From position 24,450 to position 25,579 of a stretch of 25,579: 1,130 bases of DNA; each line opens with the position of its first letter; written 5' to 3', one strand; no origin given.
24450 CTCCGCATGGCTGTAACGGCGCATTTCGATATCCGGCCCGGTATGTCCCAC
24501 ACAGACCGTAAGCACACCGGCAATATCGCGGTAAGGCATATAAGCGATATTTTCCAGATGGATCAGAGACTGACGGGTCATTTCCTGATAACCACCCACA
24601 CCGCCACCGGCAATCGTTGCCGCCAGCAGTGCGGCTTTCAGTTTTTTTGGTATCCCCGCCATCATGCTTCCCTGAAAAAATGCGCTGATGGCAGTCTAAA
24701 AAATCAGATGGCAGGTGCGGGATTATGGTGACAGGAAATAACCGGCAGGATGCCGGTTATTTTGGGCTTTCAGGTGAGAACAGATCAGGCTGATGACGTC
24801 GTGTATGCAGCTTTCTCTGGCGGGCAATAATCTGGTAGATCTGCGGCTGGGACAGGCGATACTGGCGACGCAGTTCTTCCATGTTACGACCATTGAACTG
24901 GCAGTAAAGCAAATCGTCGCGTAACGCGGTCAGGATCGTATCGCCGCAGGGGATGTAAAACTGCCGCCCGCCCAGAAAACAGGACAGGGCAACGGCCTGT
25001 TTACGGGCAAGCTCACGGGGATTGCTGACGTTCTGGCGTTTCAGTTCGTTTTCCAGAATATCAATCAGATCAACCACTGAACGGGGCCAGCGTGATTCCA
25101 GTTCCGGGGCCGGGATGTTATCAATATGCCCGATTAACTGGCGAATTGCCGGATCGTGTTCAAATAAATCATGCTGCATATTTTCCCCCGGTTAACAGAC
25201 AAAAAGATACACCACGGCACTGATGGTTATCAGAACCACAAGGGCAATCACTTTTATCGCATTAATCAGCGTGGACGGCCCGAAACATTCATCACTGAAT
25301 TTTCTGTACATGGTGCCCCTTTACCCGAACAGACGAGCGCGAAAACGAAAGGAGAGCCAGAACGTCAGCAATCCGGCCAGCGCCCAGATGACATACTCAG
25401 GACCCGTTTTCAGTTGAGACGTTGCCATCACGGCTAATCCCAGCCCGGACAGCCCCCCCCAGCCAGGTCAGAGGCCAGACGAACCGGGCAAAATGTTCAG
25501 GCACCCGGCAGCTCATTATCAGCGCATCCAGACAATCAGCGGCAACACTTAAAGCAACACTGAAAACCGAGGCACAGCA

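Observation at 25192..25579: Unannotated small membrane-peptide ORFs upstream of C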

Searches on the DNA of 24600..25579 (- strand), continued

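Call 44: get_annotated_region(hit=H48, flank=1200)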
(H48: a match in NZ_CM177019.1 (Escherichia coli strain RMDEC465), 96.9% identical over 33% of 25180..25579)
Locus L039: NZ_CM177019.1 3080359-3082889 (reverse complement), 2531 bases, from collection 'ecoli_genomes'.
description: Escherichia coli strain RMDEC465 chromosome, whole genome shotgun sequence
organism: Escherichia coli strain RMDEC465 (NCBI taxid 562)
replicon: chromosome; assembly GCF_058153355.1
host: Homo sapiens; source: stool; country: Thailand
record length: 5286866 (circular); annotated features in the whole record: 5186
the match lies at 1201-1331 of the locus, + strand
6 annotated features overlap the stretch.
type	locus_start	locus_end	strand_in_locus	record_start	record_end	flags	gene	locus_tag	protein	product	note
CDS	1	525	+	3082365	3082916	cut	-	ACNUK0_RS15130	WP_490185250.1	gp16 family protein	-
CDS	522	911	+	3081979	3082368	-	-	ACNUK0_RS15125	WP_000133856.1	Mor transcription activator family protein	-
CDS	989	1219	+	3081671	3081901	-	-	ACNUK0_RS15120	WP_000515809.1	hypothetical protein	-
CDS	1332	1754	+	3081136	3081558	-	-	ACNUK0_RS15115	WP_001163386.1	Mor transcription activator family protein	-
CDS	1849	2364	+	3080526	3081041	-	-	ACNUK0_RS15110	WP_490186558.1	lysozyme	-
CDS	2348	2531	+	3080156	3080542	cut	-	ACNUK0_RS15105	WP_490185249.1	DUF2570 domain-containing protein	-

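Call 68: search_rna_families(source=window, start=24600, end=25579, threshold=evalue, max_evalue=1)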
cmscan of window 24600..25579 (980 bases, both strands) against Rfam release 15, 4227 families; matches with E-value up to 1: 0.
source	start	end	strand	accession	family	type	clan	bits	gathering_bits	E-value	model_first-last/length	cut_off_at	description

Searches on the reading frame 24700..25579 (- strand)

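Call 13: search_protein_families(library=pfam, proteins=[L001:1396-1755:+], max_evalue=1)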
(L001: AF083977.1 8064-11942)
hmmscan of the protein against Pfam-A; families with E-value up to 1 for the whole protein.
L001:1396-1755:+ (120 aa): 1 family
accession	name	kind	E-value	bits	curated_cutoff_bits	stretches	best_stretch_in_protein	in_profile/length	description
PF13828.11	DUF4190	-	0.51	10.6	35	1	72-110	16-54/62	Domain of unknown function (DUF4190)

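Call 14: search_protein_families(library=phrogs, proteins=[L001:1396-1755:+], max_evalue=1)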
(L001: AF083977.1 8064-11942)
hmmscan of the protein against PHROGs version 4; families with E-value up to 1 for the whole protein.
L001:1396-1755:+ (120 aa): 1 family
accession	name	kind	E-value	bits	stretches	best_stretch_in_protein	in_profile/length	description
phrog_4975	-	unknown function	3.8e-72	241.3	1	1-120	1-120/120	-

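Call 27: find_homologous_proteins(query=L001:1396-1755:+, max_evalue=0.001)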
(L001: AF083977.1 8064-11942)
Query L001:1396-1755:+ (120 aa): 6 proteins with E <= 0.001 among 370 candidates.
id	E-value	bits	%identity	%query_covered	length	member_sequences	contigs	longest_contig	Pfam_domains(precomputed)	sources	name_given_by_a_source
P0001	3.6e-70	252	98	100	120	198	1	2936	-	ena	-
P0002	4.6e-58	213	84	100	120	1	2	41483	-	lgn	-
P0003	5.5e-43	164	81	78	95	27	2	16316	-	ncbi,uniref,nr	ncbi:hypothetical protein ECP02999176_5386 [Escherichia coli P0299917.6]|uniref:hypothetical protein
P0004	1.4e-39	153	99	59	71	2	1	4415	-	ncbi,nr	ncbi:TPA: hypothetical protein G8C26_004894, partial [Salmonella enterica]|nr:hypothetical protein [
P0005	2.6e-19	88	67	62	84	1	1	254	-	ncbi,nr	ncbi:hypothetical protein MJM83_32235, partial [Salmonella enterica subsp. enterica serovar Montevid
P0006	2.9e-19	88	98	35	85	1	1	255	-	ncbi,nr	ncbi:hypothetical protein MJM43_30080, partial [Salmonella enterica subsp. enterica serovar Montevid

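Call 30: find_encoding_contigs(protein=P0003, flank=2500, max_places=10)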
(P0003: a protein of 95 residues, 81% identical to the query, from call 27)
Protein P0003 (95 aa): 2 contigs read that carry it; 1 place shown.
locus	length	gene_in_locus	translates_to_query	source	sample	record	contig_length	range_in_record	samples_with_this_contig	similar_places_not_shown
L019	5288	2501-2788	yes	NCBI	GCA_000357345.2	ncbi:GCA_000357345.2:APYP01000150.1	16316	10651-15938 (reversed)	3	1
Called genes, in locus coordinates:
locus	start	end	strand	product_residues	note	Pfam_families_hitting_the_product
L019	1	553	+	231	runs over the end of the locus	-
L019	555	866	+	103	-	-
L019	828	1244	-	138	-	-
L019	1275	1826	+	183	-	PF06252:GemA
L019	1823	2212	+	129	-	PF08765:Mor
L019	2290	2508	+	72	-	PF26867:Phage_Mu_gp18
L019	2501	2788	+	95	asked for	-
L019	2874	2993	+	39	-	-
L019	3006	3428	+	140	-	PF08765:Mor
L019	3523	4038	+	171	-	PF00959:Phage_lysozyme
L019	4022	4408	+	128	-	PF10828:DUF2570 (weak)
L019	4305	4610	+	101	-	PF23793:LysC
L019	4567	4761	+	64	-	-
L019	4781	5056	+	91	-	PF10805:DUF2730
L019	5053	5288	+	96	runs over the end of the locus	-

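Call 59: find_encoding_contigs(protein=P0002, flank=2500, max_places=4)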
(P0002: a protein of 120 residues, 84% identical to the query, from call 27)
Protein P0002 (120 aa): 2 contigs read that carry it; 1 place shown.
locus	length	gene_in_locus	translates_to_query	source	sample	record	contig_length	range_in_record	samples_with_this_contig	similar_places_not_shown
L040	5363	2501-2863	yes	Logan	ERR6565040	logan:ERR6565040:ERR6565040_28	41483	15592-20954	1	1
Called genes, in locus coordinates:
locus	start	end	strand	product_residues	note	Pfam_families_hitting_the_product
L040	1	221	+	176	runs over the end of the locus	PF26885:Phage_Mu_Gp12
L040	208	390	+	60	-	-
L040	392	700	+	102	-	-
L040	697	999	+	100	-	-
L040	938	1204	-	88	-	-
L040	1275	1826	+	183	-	PF06252:GemA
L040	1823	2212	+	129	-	PF08765:Mor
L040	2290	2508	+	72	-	PF26867:Phage_Mu_gp18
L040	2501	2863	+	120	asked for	-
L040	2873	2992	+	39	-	-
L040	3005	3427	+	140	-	PF08765:Mor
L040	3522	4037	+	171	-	PF00959:Phage_lysozyme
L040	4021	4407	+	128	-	PF10828:DUF2570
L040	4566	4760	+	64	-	-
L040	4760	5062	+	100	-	PF10805:DUF2730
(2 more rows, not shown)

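Call 66: search_protein_families(library=padloc, proteins=[P0001, P0007], max_evalue=1)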
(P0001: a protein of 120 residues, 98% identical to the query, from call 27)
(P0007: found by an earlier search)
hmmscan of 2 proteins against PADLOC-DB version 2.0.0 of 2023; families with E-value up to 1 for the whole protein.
P0001 (120 aa): 1 family
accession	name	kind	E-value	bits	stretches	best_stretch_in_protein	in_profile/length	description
PDLC02912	2TM_IV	-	0.067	10.6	1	15-86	12-85/235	-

P0007 (95 aa): 0 families

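Call 67: search_protein_families(library=ncbifam, proteins=[P0001, P0007], max_evalue=1)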
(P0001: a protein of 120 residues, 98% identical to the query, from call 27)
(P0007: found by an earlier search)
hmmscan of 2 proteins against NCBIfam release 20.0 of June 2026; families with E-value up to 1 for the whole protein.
P0001 (120 aa): 0 families

P0007 (95 aa): 0 families

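Call 77: predict_structure(alignment_id=A3)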
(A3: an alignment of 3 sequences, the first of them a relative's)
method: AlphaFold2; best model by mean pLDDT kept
length: 120 residues; sequences in the alignment: 3
mean_pLDDT: 62.6   pTM: 0.35
mean pLDDT of the five models: 62.6, 61.2, 58.8, 55.6, 54.8
residues with pLDDT >= 90: 0; 70-90: 16; 50-70: 99; < 50: 5
segments of 3 or more residues with pLDDT < 50: 1-3
pLDDT, mean of each block of 10 residues (from residue 1): 51 77 71 67 66 65 59 61 59 57 63 56
secondary structure, 60 per line:
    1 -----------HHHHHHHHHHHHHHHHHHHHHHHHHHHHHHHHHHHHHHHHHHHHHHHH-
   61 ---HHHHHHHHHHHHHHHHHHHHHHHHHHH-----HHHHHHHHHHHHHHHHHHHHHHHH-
elements in order: H12-59 H64-90 H96-119

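Call 93: search_solved_structures(query=A3, max_evalue=1)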
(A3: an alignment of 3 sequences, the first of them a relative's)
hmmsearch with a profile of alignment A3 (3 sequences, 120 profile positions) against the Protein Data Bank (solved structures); distinct sequences matched with E-value up to 1: 0.
